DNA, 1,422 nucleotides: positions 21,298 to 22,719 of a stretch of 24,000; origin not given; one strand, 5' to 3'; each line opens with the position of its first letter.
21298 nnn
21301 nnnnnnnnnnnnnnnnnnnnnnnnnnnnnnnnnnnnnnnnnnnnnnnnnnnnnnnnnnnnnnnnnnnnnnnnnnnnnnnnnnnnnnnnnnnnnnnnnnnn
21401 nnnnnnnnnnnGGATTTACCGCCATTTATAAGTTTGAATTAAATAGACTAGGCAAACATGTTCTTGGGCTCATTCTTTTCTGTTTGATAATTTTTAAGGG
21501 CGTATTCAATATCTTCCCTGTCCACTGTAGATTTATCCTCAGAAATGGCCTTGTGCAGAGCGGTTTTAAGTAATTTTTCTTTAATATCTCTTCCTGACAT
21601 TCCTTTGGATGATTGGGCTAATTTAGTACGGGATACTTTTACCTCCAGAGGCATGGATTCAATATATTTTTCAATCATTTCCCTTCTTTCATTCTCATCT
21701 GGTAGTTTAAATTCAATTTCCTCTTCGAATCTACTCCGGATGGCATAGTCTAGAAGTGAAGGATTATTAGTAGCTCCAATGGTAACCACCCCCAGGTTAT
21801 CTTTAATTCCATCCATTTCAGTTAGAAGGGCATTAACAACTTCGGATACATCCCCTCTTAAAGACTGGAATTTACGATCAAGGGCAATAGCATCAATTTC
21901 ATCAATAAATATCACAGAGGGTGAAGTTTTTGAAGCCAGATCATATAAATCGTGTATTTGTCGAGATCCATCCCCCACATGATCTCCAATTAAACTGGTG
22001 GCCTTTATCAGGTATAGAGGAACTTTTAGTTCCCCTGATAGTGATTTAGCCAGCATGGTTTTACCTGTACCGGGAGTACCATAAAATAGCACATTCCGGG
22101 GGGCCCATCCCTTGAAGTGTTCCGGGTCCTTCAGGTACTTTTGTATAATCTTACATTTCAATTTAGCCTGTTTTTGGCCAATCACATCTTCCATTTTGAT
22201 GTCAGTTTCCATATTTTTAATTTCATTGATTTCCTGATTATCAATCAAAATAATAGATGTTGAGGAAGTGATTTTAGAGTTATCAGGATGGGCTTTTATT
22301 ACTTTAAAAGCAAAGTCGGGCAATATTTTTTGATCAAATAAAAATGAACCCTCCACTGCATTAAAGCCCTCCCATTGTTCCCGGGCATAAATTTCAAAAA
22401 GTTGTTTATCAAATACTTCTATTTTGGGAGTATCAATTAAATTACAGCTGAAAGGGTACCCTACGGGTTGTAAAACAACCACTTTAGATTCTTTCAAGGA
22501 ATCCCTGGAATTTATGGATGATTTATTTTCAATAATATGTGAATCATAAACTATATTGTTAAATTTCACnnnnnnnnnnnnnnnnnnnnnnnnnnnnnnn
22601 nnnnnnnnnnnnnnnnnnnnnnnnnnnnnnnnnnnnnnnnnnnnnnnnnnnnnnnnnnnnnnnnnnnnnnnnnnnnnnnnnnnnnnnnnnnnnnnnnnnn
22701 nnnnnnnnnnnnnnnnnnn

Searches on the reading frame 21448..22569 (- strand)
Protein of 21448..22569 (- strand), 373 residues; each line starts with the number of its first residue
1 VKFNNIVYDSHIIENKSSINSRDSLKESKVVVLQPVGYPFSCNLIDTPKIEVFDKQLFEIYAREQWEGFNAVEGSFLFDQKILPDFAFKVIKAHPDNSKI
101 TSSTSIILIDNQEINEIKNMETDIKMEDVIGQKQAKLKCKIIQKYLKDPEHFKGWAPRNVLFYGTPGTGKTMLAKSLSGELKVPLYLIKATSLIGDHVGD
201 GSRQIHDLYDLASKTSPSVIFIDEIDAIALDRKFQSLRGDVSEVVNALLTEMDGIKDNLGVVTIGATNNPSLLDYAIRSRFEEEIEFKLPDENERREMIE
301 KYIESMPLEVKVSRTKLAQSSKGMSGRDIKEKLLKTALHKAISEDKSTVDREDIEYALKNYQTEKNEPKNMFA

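Call 18: search_protein_families(library=pfam, proteins=[window:21448-22569:-], max_evalue=0.01)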
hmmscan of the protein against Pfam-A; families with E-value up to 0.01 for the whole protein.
window:21448-22569:- (373 aa): 15 families
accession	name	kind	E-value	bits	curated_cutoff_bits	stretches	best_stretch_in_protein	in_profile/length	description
PF00004.35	AAA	-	1.5e-37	129.4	21.2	1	160-288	1-130/131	ATPase family associated with various cellular activities (AAA)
PF23900.1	PRS2_N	-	5.9e-35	119.3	27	1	29-106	2-79/79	PRS2 N-terminal domain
PF23902.1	AAA_lid_PRS2_C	-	5.9e-20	71.6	34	1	293-360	2-69/73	PRS2 AAA+ lid C-terminal domain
PF05496.18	RuvB_N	-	7.7e-07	29.4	27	1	125-229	5-97/159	Holliday junction DNA helicase RuvB P-loop domain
PF06068.19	TIP49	-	6.2e-06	26.1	23.8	1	121-192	18-87/347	TIP49 P-loop domain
PF17862.7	AAA_lid_3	-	9.2e-06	25.6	27.2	1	315-355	5-44/45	AAA+ lid domain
PF07724.20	AAA_2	-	9.9e-06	26.1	27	1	159-254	5-101/166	AAA domain (Cdc48 subfamily)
PF13401.12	AAA_22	-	2.8e-05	24.9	27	0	159-191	7-42/130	AAA domain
PF07728.20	AAA_5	-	6.8e-05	23.3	22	1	159-281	1-139/139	AAA domain (dynein-related subfamily)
PF01078.27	Mg_chelatase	-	0.0004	20.3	20.3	1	158-179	23-44/207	Magnesium chelatase, subunit ChlI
PF13191.12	AAA_16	-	0.00042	21.3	32.6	0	157-180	24-47/167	AAA ATPase domain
PF05673.19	DUF815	-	0.00055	19.6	23.8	0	123-184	24-80/249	Protein of unknown function (DUF815)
PF13238.12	AAA_18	-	0.0024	18.8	29.4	1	160-218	1-44/128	AAA domain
PF06745.19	ATPase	-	0.003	17.4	26.6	0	158-175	20-37/231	KaiC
PF13521.12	AAA_28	-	0.0053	17.4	27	0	160-197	2-39/164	AAA domain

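Call 19: find_encoding_contigs(protein=window:21448-22569:-, flank=3000, max_places=10)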
Protein window:21448-22569:- (373 aa): 22 contigs read that carry it; 10 places shown.
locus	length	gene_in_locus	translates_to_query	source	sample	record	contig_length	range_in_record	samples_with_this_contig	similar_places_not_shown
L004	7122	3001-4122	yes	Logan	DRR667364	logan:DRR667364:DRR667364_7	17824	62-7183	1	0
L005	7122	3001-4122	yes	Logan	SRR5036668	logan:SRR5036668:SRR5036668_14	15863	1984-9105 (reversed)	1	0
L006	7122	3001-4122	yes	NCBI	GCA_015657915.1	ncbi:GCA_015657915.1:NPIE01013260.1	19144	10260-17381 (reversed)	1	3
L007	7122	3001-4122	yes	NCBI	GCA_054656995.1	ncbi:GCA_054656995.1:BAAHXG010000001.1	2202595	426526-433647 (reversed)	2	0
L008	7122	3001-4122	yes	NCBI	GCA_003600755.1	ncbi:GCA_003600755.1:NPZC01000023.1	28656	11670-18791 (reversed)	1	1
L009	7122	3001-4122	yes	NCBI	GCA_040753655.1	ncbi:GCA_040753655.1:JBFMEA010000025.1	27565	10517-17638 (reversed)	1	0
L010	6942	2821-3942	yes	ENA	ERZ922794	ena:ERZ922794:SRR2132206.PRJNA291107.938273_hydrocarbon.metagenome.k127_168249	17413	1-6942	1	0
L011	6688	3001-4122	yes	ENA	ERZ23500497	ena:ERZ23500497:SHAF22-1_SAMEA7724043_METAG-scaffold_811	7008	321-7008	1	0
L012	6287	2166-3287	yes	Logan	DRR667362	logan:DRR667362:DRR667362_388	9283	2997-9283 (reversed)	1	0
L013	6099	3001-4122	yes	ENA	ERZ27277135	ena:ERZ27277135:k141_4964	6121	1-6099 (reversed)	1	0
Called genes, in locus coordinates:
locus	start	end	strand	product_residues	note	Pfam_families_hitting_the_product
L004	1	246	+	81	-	PF08818:DUF1801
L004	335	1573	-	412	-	PF00890:FAD_binding_2 (faint), PF01134:GIDA (faint), PF01266:DAO (faint), PF03486:HI0933_like, PF07992:Pyr_redox_2, PF12831:FAD_oxidored, PF13450:NAD_binding_8 (faint), PF22780:HI0933_like_1st, +1 more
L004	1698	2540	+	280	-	PF01261:AP_endonuc_2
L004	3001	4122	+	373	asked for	PF23900:PRS2_N, PF06068:TIP49 (weak), PF05496:RuvB_N (weak), PF00004:AAA, PF07724:AAA_2 (weak), PF23902:AAA_lid_PRS2_C, PF17862:AAA_lid_3 (faint)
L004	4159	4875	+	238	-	PF13197:DUF4013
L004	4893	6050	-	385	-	PF05201:GlutR_N, PF16912:Glu_dehyd_C (weak), PF01488:Shikimate_DH, PF13241:NAD_binding_7 (weak), PF03446:NAD_binding_2 (faint), PF03807:F420_oxidored (weak), PF00745:GlutR_dimer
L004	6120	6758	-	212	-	PF13241:NAD_binding_7, PF14824:Sirohm_synth_M (faint)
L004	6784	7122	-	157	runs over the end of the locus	-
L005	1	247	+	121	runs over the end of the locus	PF18899:DUF5655 (weak), PF08818:DUF1801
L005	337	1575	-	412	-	PF00890:FAD_binding_2 (faint), PF01134:GIDA (faint), PF01266:DAO (faint), PF03486:HI0933_like, PF07992:Pyr_redox_2, PF12831:FAD_oxidored, PF13450:NAD_binding_8 (weak), PF22780:HI0933_like_1st, +1 more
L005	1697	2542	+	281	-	PF01261:AP_endonuc_2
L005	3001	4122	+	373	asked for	PF23900:PRS2_N, PF06068:TIP49 (weak), PF05496:RuvB_N (weak), PF00004:AAA, PF07724:AAA_2 (weak), PF23902:AAA_lid_PRS2_C, PF17862:AAA_lid_3 (faint)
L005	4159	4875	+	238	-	PF13197:DUF4013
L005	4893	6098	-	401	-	PF05201:GlutR_N, PF16912:Glu_dehyd_C (weak), PF01488:Shikimate_DH, PF13241:NAD_binding_7 (weak), PF03446:NAD_binding_2 (faint), PF03807:F420_oxidored (weak), PF00745:GlutR_dimer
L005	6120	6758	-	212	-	PF13241:NAD_binding_7, PF14824:Sirohm_synth_M (faint)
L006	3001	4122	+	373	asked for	PF23900:PRS2_N, PF06068:TIP49 (weak), PF05496:RuvB_N (weak), PF00004:AAA, PF07724:AAA_2 (weak), PF23902:AAA_lid_PRS2_C, PF17862:AAA_lid_3 (faint)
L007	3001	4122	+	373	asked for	PF23900:PRS2_N, PF06068:TIP49 (weak), PF05496:RuvB_N (weak), PF00004:AAA, PF07724:AAA_2 (weak), PF23902:AAA_lid_PRS2_C, PF17862:AAA_lid_3 (faint)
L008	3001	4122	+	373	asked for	PF23900:PRS2_N, PF06068:TIP49 (weak), PF05496:RuvB_N (weak), PF00004:AAA, PF07724:AAA_2 (weak), PF23902:AAA_lid_PRS2_C, PF17862:AAA_lid_3 (faint)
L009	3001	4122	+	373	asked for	PF23900:PRS2_N, PF06068:TIP49 (weak), PF05496:RuvB_N (weak), PF00004:AAA, PF07724:AAA_2 (weak), PF23902:AAA_lid_PRS2_C, PF17862:AAA_lid_3 (faint)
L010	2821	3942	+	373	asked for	PF23900:PRS2_N, PF06068:TIP49 (weak), PF05496:RuvB_N (weak), PF00004:AAA, PF07724:AAA_2 (weak), PF23902:AAA_lid_PRS2_C, PF17862:AAA_lid_3 (faint)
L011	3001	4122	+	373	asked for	PF23900:PRS2_N, PF06068:TIP49 (weak), PF05496:RuvB_N (weak), PF00004:AAA, PF07724:AAA_2 (weak), PF23902:AAA_lid_PRS2_C, PF17862:AAA_lid_3 (faint)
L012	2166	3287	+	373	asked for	PF23900:PRS2_N, PF06068:TIP49 (weak), PF05496:RuvB_N (weak), PF00004:AAA, PF07724:AAA_2 (weak), PF23902:AAA_lid_PRS2_C, PF17862:AAA_lid_3 (faint)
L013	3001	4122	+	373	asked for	PF23900:PRS2_N, PF06068:TIP49 (weak), PF05496:RuvB_N (weak), PF00004:AAA, PF07724:AAA_2 (weak), PF23902:AAA_lid_PRS2_C, PF17862:AAA_lid_3 (faint)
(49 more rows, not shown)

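Call 23: find_homologous_proteins(query=window:21448-22569:-, max_evalue=1e-40)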
Query window:21448-22569:- (373 aa): 2683 proteins with E <= 1e-40 among 8000 candidates; the best 120 are listed.
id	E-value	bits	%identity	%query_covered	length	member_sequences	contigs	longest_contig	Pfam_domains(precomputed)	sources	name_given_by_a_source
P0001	1.5e-241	818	100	100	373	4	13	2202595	PF07724.21,PF06068.20,PF23902.1,PF00004.36,PF05496.19,PF17862.8,PF23900.2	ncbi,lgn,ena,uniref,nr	ncbi:AAA family ATPase [Methanobacterium alkalithermotolerans]|uniref:AAA family ATPase n=1 Tax=Meth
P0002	1.3e-232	789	96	100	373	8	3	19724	PF07724.21,PF06068.20,PF23902.1,PF00004.36,PF05496.19,PF17862.8,PF23900.2,PF07728.21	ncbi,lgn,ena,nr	ncbi:MAG: AAA family ATPase [Euryarchaeota archaeon]|nr:AAA family ATPase [Euryarchaeota archaeon] M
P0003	1.8e-206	703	83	100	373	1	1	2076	PF06068.20,PF23902.1,PF00004.36,PF05496.19,PF17862.8,PF23900.2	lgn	-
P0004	2.2e-203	693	82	100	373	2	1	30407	PF06068.20,PF23902.1,PF00004.36,PF05496.19,PF17862.8,PF23900.2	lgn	-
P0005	1.5e-193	661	79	100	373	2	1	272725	PF07724.21,PF06068.20,PF23902.1,PF00004.36,PF13401.13,PF05496.19,PF17862.8,PF23900.2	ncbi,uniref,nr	ncbi:AAA family ATPase [Methanobacterium alcaliphilum]|uniref:AAA family ATPase n=1 Tax=Methanobacte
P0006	5.0e-193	659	79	100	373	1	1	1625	PF06068.20,PF23902.1,PF00004.36,PF13401.13,PF05496.19,PF17862.8,PF23900.2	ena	-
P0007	2.1e-192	657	79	100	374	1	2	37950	PF07724.21,PF06068.20,PF23902.1,PF00004.36,PF13401.13,PF05496.19,PF17862.8,PF23900.2,PF07728.21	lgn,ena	-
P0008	1.2e-191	654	79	100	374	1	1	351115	PF07724.21,PF06068.20,PF23902.1,PF00004.36,PF13401.13,PF05496.19,PF17862.8,PF23900.2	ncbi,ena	-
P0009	1.2e-191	654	79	100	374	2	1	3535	PF07724.21,PF06068.20,PF23902.1,PF00004.36,PF13401.13,PF05496.19,PF17862.8,PF23900.2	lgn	-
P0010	1.5e-191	654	77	100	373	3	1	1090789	PF07724.21,PF06068.20,PF23902.1,PF00004.36,PF13401.13,PF13238.13,PF05496.19,PF17862.8,PF23900.2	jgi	-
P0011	1.9e-191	654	79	100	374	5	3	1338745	PF07724.21,PF06068.20,PF23902.1,PF00004.36,PF13401.13,PF05496.19,PF17862.8,PF23900.2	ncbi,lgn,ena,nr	ncbi:MAG TPA: AAA family ATPase [Methanobacteriaceae archaeon]|nr:AAA family ATPase [Methanobacteria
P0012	2.0e-191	654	79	100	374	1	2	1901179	PF07724.21,PF06068.20,PF23902.1,PF00004.36,PF13401.13,PF05496.19,PF17862.8,PF23900.2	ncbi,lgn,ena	-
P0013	2.2e-191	654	78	100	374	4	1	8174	PF07724.21,PF06068.20,PF23902.1,PF00004.36,PF13401.13,PF05496.19,PF17862.8,PF23900.2,PF07728.21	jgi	jgi:AAA family ATPase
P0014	2.4e-191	653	78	100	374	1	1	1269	PF07724.21,PF06068.20,PF23902.1,PF00004.36,PF13401.13,PF05496.19,PF17862.8,PF23900.2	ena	-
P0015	4.6e-191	653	79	100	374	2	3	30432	PF07724.21,PF06068.20,PF23902.1,PF00004.36,PF13401.13,PF05496.19,PF17862.8,PF23900.2,PF07728.21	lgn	-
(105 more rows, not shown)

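Call 24: find_encoding_contigs(protein=P0004, flank=2500, max_places=2)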
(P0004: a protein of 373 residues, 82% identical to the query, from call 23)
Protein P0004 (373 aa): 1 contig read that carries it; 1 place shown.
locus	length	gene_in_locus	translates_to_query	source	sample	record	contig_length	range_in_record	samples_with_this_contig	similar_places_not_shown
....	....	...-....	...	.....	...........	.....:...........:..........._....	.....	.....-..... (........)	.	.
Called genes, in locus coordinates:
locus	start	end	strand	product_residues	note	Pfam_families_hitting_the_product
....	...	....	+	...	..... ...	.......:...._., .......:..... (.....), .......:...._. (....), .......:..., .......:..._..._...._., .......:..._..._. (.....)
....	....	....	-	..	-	-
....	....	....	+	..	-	-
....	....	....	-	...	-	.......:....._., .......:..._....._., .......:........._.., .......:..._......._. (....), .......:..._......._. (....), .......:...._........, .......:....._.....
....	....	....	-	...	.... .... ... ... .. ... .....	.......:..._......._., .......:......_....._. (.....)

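Call 25: find_encoding_contigs(protein=P0005, flank=2500, max_places=2)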
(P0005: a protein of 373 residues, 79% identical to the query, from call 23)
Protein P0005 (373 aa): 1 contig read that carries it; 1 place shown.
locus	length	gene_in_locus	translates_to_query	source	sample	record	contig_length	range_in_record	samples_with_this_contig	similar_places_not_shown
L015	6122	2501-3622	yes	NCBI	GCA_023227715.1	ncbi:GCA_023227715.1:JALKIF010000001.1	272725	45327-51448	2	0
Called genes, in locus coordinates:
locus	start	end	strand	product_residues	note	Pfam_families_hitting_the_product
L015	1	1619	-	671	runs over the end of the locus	PF01926:MMR_HSR1, PF02421:FeoB_N, PF17910:FeoB_Cyto, PF07670:Gate, PF07664:FeoB_C, PF07670:Gate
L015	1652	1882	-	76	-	PF04023:FeoA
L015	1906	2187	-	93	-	-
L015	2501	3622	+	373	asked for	PF23900:PRS2_N, PF06068:TIP49 (weak), PF05496:RuvB_N, PF00004:AAA, PF07724:AAA_2 (faint), PF13401:AAA_22 (faint), PF23902:AAA_lid_PRS2_C, PF17862:AAA_lid_3 (weak)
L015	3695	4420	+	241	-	PF13197:DUF4013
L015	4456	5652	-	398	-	PF05201:GlutR_N, PF02826:2-Hacid_dh_C (faint), PF16912:Glu_dehyd_C (weak), PF01488:Shikimate_DH, PF13241:NAD_binding_7 (weak), PF03807:F420_oxidored (weak), PF00745:GlutR_dimer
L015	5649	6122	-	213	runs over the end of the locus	PF01488:Shikimate_DH (faint), PF13241:NAD_binding_7, PF14824:Sirohm_synth_M (weak)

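Call 26: find_encoding_contigs(protein=P0011, flank=2500, max_places=2)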
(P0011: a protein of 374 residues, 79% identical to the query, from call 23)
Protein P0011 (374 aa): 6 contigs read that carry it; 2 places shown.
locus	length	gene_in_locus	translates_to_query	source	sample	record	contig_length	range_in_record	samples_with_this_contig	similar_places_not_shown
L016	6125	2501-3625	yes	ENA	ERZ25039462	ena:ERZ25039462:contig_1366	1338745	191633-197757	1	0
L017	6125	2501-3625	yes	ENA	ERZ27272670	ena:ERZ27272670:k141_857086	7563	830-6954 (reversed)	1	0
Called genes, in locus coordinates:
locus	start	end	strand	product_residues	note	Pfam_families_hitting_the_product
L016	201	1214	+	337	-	PF00044:Gp_dh_N (weak), PF01113:DapB_N (weak), PF02800:Gp_dh_C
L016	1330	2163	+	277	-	PF01261:AP_endonuc_2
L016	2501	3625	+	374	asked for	PF23900:PRS2_N, PF06068:TIP49 (weak), PF05496:RuvB_N, PF00004:AAA, PF07724:AAA_2 (weak), PF13401:AAA_22 (faint), PF23902:AAA_lid_PRS2_C, PF17862:AAA_lid_3 (weak)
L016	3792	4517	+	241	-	PF13197:DUF4013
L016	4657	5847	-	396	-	PF05201:GlutR_N, PF01488:Shikimate_DH, PF16912:Glu_dehyd_C (weak), PF03807:F420_oxidored (weak), PF00745:GlutR_dimer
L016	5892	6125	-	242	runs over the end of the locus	PF01488:Shikimate_DH (faint), PF13241:NAD_binding_7, PF14824:Sirohm_synth_M (weak)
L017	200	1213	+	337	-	PF00044:Gp_dh_N (weak), PF01113:DapB_N (weak), PF02800:Gp_dh_C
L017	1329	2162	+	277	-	PF01261:AP_endonuc_2, PF03851:UvdE (faint)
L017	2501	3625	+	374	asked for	PF23900:PRS2_N, PF06068:TIP49 (weak), PF05496:RuvB_N, PF00004:AAA, PF07724:AAA_2 (weak), PF13401:AAA_22 (faint), PF23902:AAA_lid_PRS2_C, PF17862:AAA_lid_3 (weak)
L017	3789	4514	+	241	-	PF13197:DUF4013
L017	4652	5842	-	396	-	PF05201:GlutR_N, PF01488:Shikimate_DH, PF16912:Glu_dehyd_C (weak), PF03807:F420_oxidored (weak), PF00745:GlutR_dimer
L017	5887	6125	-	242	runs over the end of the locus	PF01488:Shikimate_DH (faint), PF13241:NAD_binding_7, PF14824:Sirohm_synth_M (weak)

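Call 27: find_encoding_contigs(protein=P0010, flank=2500, max_places=2)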
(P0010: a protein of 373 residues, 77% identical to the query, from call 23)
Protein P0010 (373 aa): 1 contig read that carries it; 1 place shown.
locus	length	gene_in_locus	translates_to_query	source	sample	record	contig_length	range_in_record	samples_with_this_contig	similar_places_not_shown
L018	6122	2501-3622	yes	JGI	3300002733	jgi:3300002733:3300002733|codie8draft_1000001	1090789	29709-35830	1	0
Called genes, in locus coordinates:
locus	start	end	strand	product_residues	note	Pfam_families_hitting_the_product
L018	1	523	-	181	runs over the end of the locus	PF07664:FeoB_C, PF07670:Gate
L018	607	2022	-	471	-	PF03193:RsgA_GTPase (faint), PF00071:Ras (faint), PF01926:MMR_HSR1, PF02421:FeoB_N, PF17910:FeoB_Cyto, PF07670:Gate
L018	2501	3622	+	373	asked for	PF23900:PRS2_N, PF06068:TIP49 (weak), PF05496:RuvB_N, PF00004:AAA, PF07724:AAA_2 (weak), PF13238:AAA_18 (faint), PF23902:AAA_lid_PRS2_C, PF17862:AAA_lid_3 (weak), +1 more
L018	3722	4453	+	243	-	PF13197:DUF4013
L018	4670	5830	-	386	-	PF05201:GlutR_N, PF02826:2-Hacid_dh_C (weak), PF16912:Glu_dehyd_C (weak), PF01488:Shikimate_DH, PF13241:NAD_binding_7 (faint), PF03807:F420_oxidored, PF00745:GlutR_dimer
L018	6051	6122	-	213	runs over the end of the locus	PF01488:Shikimate_DH (faint), PF13241:NAD_binding_7, PF14824:Sirohm_synth_M (weak)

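Call 29: find_encoding_contigs(protein=P0003, flank=2500, max_places=3)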
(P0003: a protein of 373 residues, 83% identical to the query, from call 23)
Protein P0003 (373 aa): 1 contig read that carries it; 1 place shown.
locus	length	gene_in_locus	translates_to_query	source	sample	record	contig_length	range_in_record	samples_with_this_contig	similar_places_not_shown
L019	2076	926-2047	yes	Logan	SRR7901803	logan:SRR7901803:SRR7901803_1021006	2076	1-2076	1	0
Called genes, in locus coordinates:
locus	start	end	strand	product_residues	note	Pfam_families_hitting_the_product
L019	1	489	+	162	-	?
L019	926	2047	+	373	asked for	PF23900:PRS2_N, PF06068:TIP49 (weak), PF05496:RuvB_N (weak), PF00004:AAA, PF23902:AAA_lid_PRS2_C, PF17862:AAA_lid_3 (weak)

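Call 30: find_encoding_contigs(protein=P0002, flank=1500, max_places=10)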
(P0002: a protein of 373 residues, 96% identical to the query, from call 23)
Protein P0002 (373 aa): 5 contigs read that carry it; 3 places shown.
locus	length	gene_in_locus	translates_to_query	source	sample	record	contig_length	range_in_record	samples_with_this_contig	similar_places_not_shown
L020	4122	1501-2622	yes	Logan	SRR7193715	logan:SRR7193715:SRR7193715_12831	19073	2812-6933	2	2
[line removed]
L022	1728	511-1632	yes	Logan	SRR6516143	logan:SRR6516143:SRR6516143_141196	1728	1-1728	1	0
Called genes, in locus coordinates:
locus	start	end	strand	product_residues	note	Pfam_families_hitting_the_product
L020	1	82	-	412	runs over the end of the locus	PF00890:FAD_binding_2 (faint), PF01134:GIDA (faint), PF03486:HI0933_like, PF07992:Pyr_redox_2, PF12831:FAD_oxidored (weak), PF13738:Pyr_redox_3 (faint), PF22780:HI0933_like_1st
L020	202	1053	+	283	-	PF01261:AP_endonuc_2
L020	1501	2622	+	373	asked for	PF23900:PRS2_N, PF07724:AAA_2 (faint), PF06068:TIP49 (weak), PF05496:RuvB_N (weak), PF00004:AAA, PF07728:AAA_5 (faint), PF23902:AAA_lid_PRS2_C, PF17862:AAA_lid_3 (weak)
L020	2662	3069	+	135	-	PF13197:DUF4013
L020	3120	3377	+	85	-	-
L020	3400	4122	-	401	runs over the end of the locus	PF05201:GlutR_N, PF03446:NAD_binding_2 (faint), PF16912:Glu_dehyd_C (weak), PF01488:Shikimate_DH, PF13241:NAD_binding_7 (weak), PF03807:F420_oxidored (weak), PF00745:GlutR_dimer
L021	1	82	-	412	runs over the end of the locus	PF00890:FAD_binding_2 (faint), PF01134:GIDA (faint), PF03486:HI0933_like, PF07992:Pyr_redox_2, PF12831:FAD_oxidored (weak), PF13738:Pyr_redox_3 (faint), PF22780:HI0933_like_1st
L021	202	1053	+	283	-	PF01261:AP_endonuc_2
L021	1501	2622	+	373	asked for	PF23900:PRS2_N, PF07724:AAA_2 (faint), PF06068:TIP49 (weak), PF05496:RuvB_N (weak), PF00004:AAA, PF07728:AAA_5 (faint), PF23902:AAA_lid_PRS2_C, PF17862:AAA_lid_3 (weak)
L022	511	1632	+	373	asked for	PF23900:PRS2_N, PF07724:AAA_2 (faint), PF06068:TIP49 (weak), PF05496:RuvB_N (weak), PF00004:AAA, PF07728:AAA_5 (faint), PF23902:AAA_lid_PRS2_C, PF17862:AAA_lid_3 (weak)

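Call 36: find_homologous_proteins(query=L004:1698-2540:+, max_evalue=1e-60)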
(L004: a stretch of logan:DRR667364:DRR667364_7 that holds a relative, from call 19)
Query L004:1698-2540:+ (280 aa): 530 proteins with E <= 1e-60 among 2479 candidates; the best 120 are listed.
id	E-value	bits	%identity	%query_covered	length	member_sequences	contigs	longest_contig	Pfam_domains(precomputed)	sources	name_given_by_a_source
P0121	1.1e-175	601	93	100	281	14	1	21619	PF01261.31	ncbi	-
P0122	2.8e-143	495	76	98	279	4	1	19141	PF01261.31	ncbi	-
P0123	1.1e-139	483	75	98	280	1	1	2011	PF01261.31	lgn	-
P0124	4.4e-138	477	72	99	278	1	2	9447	PF01261.31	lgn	-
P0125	6.7e-138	477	73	99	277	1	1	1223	PF01261.31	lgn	-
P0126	1.1e-136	473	72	99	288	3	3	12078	PF01261.31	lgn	-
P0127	5.7e-136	471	73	99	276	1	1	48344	PF01261.31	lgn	-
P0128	1.5e-135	469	71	99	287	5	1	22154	PF01261.31,PF03851.21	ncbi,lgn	-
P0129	4.4e-135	468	71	99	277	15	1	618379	PF01261.31,PF03851.21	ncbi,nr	ncbi:MAG: TIM barrel protein [Methanobacteriaceae archaeon]|nr:TIM barrel protein [Methanobacteriace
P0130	9.2e-135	467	70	99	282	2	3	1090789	PF01261.31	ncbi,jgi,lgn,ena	-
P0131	5.4e-132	458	70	98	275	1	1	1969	PF01261.31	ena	-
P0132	3.6e-128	445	68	99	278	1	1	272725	PF01261.31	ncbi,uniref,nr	ncbi:TIM barrel protein [Methanobacterium alcaliphilum]|uniref:TIM barrel protein n=1 Tax=Methanobac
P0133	5.3e-126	438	68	99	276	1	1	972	PF01261.31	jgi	jgi:deoxyribonuclease-4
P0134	5.4e-120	418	64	99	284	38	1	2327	PF01261.31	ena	-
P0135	1.1e-119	417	63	99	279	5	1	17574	PF01261.31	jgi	-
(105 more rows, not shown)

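Call 37: find_encoding_contigs(protein=P0122, flank=2000, max_places=3)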
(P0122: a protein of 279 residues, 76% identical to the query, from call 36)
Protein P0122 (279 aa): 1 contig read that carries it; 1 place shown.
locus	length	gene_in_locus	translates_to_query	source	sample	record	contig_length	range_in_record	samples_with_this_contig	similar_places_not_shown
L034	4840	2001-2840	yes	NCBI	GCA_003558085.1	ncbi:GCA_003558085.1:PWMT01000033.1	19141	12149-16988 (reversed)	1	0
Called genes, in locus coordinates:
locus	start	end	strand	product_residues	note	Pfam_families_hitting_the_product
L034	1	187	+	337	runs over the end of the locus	PF01113:DapB_N (faint), PF02800:Gp_dh_C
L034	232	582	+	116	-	PF18899:DUF5655 (weak), PF08818:DUF1801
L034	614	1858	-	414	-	PF00070:Pyr_redox (faint), PF00890:FAD_binding_2 (weak), PF01134:GIDA (weak), PF01266:DAO (weak), PF03486:HI0933_like, PF07992:Pyr_redox_2, PF12831:FAD_oxidored, PF22780:HI0933_like_1st, +2 more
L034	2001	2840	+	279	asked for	PF01261:AP_endonuc_2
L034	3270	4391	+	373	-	PF23900:PRS2_N, PF06068:TIP49 (faint), PF05496:RuvB_N (weak), PF00004:AAA, PF23902:AAA_lid_PRS2_C, PF17862:AAA_lid_3 (faint)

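Call 38: find_encoding_contigs(protein=P0123, flank=2000, max_places=3)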
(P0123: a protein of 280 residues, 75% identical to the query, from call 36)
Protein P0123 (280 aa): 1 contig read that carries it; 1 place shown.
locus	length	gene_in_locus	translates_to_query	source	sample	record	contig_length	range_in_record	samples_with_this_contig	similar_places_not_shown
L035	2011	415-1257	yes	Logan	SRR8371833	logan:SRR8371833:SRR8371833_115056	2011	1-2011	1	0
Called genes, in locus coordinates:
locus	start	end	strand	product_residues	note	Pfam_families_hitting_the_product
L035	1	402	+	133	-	?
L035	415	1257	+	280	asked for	PF01261:AP_endonuc_2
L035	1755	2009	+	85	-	?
